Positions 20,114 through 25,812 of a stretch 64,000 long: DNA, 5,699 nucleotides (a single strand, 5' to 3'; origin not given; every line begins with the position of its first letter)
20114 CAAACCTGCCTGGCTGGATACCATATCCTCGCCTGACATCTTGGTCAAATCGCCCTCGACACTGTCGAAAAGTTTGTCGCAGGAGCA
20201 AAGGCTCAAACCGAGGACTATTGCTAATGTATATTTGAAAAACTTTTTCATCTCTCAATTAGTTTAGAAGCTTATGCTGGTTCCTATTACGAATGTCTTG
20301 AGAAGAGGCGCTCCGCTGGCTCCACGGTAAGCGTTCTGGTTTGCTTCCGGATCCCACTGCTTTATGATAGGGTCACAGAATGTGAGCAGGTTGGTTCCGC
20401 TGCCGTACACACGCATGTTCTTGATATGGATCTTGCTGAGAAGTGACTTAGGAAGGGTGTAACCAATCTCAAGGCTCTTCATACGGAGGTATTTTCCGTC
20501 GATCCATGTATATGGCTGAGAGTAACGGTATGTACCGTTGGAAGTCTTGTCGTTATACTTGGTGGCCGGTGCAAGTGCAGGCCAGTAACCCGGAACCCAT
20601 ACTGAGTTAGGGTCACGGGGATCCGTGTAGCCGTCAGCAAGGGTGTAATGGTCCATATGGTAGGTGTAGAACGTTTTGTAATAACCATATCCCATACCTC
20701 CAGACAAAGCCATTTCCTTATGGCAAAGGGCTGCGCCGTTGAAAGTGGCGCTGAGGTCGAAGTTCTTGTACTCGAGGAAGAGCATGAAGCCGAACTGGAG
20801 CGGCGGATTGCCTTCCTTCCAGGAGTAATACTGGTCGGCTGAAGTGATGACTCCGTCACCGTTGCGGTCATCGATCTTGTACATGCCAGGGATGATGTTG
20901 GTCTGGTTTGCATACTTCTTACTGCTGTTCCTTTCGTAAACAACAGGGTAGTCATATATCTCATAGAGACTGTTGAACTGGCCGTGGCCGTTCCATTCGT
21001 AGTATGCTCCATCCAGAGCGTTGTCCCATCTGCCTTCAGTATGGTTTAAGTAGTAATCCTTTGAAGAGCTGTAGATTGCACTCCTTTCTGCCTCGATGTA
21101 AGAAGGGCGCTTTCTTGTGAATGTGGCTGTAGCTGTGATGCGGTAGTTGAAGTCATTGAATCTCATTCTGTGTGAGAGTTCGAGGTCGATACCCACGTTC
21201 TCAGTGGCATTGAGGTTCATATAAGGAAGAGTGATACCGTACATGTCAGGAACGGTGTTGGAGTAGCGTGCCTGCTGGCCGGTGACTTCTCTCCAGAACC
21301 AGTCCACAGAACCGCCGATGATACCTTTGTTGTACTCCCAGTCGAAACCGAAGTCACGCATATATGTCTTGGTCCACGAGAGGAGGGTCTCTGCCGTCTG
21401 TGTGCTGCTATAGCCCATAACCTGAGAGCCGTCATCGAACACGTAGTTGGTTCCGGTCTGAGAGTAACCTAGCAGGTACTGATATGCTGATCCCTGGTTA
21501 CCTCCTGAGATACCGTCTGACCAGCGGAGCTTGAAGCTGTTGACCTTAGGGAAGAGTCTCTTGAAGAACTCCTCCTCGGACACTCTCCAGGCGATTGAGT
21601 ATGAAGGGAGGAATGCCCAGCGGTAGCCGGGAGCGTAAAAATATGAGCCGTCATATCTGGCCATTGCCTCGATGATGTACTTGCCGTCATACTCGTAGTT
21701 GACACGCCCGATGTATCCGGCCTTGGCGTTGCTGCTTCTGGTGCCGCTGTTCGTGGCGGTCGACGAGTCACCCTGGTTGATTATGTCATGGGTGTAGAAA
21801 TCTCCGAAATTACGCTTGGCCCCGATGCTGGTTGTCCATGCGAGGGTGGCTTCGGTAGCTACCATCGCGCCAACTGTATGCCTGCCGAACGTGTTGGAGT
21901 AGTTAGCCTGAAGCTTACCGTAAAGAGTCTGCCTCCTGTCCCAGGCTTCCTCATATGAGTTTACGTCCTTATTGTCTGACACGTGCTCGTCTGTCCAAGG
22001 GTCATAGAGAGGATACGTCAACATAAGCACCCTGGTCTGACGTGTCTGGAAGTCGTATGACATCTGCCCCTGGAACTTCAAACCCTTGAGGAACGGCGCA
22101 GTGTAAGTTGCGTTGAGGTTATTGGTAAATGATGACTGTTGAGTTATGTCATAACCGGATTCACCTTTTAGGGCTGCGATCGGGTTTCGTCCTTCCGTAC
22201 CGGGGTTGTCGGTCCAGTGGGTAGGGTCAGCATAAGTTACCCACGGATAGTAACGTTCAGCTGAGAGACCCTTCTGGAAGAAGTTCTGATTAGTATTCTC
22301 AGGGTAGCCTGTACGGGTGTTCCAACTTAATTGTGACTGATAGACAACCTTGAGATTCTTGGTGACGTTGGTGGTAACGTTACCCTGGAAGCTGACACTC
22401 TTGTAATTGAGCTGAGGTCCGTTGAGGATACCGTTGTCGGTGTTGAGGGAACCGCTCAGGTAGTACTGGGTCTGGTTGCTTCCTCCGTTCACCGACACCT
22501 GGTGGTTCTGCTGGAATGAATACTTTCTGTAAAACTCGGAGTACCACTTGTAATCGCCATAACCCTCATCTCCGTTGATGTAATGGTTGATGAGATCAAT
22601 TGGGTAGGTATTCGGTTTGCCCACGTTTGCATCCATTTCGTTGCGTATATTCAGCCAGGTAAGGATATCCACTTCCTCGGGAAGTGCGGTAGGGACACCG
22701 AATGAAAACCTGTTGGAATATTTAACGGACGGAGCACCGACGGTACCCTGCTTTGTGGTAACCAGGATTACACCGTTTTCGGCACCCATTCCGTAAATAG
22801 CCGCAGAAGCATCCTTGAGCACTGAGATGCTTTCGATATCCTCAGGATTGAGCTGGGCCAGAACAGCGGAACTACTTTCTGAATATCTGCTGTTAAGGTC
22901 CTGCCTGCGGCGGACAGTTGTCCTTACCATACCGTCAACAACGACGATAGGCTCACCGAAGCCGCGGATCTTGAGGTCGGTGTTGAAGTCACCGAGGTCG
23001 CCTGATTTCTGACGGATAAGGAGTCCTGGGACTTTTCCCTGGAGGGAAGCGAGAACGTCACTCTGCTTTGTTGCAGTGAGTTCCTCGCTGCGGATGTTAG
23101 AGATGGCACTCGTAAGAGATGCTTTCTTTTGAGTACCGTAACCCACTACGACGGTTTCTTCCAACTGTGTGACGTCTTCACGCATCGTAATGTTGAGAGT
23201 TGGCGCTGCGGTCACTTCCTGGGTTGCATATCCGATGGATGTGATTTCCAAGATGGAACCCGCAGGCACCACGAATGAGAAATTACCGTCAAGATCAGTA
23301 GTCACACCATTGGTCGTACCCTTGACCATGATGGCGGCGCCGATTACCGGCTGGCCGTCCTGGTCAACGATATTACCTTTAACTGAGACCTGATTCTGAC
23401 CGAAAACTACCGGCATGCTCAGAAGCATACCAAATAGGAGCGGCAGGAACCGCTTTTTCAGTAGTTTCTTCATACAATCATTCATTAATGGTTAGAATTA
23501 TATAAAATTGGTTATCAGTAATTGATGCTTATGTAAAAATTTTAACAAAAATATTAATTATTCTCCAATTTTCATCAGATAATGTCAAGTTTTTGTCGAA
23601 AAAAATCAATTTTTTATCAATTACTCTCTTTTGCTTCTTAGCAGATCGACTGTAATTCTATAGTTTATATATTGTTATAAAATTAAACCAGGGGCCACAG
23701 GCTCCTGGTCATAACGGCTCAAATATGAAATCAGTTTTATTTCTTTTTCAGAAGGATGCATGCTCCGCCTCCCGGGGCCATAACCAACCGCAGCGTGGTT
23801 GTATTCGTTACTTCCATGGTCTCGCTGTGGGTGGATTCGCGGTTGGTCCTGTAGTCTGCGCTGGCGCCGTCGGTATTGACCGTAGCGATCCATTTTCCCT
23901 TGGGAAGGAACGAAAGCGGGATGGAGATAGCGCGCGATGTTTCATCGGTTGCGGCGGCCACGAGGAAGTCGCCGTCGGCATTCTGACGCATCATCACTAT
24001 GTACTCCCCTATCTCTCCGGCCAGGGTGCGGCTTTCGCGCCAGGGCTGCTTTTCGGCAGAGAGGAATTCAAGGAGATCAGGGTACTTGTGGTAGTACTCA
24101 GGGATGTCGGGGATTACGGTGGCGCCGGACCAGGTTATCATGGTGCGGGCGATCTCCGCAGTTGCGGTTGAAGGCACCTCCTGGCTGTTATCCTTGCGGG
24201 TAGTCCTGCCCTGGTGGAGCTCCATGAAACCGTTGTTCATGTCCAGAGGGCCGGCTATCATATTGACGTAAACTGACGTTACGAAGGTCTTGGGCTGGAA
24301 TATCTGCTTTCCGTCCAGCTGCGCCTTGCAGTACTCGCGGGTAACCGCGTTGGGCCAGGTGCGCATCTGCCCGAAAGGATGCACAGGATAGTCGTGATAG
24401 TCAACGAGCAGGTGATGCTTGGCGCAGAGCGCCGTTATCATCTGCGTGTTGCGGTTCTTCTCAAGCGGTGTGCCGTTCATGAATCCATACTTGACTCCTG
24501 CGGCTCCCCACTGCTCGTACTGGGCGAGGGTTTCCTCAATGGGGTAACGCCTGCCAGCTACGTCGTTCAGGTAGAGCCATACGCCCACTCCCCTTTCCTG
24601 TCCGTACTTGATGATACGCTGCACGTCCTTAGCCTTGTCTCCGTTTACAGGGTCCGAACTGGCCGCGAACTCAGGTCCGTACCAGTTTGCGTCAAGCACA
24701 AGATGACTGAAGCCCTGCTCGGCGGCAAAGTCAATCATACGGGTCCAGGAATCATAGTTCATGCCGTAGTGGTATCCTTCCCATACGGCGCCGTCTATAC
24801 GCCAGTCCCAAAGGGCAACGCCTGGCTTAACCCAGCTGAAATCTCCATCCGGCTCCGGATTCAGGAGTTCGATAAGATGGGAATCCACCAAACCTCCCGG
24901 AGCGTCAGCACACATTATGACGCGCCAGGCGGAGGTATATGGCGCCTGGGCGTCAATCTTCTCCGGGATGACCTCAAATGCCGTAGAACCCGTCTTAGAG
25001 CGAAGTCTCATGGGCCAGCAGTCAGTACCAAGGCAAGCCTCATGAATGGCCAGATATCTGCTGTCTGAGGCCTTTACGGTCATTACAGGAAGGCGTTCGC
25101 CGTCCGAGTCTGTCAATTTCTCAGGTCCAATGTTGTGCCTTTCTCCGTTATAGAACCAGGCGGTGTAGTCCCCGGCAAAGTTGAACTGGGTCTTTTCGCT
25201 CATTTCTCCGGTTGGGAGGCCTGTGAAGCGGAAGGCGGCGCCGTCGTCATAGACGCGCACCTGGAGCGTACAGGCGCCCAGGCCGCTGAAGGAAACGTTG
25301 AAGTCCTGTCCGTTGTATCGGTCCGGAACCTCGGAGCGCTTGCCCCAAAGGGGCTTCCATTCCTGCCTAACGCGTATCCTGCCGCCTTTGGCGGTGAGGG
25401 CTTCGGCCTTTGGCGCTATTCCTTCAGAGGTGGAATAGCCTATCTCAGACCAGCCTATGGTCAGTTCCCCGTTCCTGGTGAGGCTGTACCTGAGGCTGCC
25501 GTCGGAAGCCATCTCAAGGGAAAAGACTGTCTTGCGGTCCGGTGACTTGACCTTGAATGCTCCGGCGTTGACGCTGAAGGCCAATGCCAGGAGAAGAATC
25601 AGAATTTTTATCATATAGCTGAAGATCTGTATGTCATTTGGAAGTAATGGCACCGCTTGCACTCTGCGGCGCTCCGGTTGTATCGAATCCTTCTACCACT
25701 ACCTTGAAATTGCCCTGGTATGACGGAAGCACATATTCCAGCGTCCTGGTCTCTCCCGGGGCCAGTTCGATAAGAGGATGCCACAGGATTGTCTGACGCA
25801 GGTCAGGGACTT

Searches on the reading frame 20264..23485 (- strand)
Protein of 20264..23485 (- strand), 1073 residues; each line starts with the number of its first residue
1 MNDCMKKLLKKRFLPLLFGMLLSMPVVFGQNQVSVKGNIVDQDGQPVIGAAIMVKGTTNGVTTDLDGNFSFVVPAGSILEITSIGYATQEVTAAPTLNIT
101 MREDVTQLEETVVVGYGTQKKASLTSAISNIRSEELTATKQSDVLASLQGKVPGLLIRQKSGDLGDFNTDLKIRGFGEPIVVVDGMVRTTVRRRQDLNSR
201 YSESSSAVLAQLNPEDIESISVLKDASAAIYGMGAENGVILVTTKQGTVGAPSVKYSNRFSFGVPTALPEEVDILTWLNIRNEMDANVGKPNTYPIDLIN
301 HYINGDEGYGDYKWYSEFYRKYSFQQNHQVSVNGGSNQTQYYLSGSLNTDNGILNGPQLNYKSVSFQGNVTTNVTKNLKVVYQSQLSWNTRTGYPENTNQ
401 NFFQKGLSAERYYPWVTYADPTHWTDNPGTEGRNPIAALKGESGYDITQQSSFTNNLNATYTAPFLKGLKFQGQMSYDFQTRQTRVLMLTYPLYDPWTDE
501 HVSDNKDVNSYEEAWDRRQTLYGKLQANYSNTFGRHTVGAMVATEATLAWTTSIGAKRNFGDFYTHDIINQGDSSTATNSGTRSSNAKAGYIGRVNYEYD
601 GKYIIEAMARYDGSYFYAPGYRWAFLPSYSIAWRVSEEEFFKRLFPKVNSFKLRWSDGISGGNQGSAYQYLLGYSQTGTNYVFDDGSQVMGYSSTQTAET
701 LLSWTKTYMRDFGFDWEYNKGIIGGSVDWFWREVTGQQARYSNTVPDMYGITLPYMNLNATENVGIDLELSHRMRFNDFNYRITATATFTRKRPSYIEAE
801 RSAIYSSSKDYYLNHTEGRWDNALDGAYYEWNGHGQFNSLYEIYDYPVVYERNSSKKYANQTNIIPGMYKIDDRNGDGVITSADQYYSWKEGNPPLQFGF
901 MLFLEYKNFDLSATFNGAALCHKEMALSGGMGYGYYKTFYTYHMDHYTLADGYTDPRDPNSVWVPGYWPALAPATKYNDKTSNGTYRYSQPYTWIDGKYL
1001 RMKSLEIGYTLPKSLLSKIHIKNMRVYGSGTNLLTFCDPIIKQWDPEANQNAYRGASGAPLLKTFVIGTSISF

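Call 8: search_protein_families(library=pfam, proteins=[window:20264-23485:-], max_evalue=0.001)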
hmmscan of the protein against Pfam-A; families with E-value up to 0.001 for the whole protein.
window:20264-23485:- (1073 aa): 3 families
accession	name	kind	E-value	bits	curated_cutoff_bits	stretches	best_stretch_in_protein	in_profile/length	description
PF07715.20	Plug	-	5.2e-16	59.5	23.9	1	121-239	2-107/107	TonB-dependent Receptor Plug Domain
PF13715.12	CarbopepD_reg_2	-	1.4e-15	57.5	32.2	1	35-113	1-88/88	CarboxypepD_reg-like domain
PF13620.12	CarboxypepD_reg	-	1.3e-10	41.9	32.3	1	34-92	1-65/82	Carboxypeptidase regulatory-like domain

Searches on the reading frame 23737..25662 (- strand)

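Call 8: search_protein_families(library=pfam, proteins=[window:23737-25662:-], max_evalue=0.001)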
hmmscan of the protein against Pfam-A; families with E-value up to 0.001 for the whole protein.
window:23737-25662:- (641 aa): 3 families
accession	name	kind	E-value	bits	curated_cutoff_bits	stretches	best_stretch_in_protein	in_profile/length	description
PF10566.15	Glyco_hydro_97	-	7.6e-48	163.7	32.5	1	274-535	1-272/275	Glycoside hydrolase 97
PF14508.12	GH97_N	-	1.7e-39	136.1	25.3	1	38-268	1-227/229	Glycosyl-hydrolase 97 N-terminal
PF14509.12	GH97_C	-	2.6e-22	79.3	25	1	541-638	2-96/97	Glycosyl-hydrolase 97 C-terminal, oligomerisation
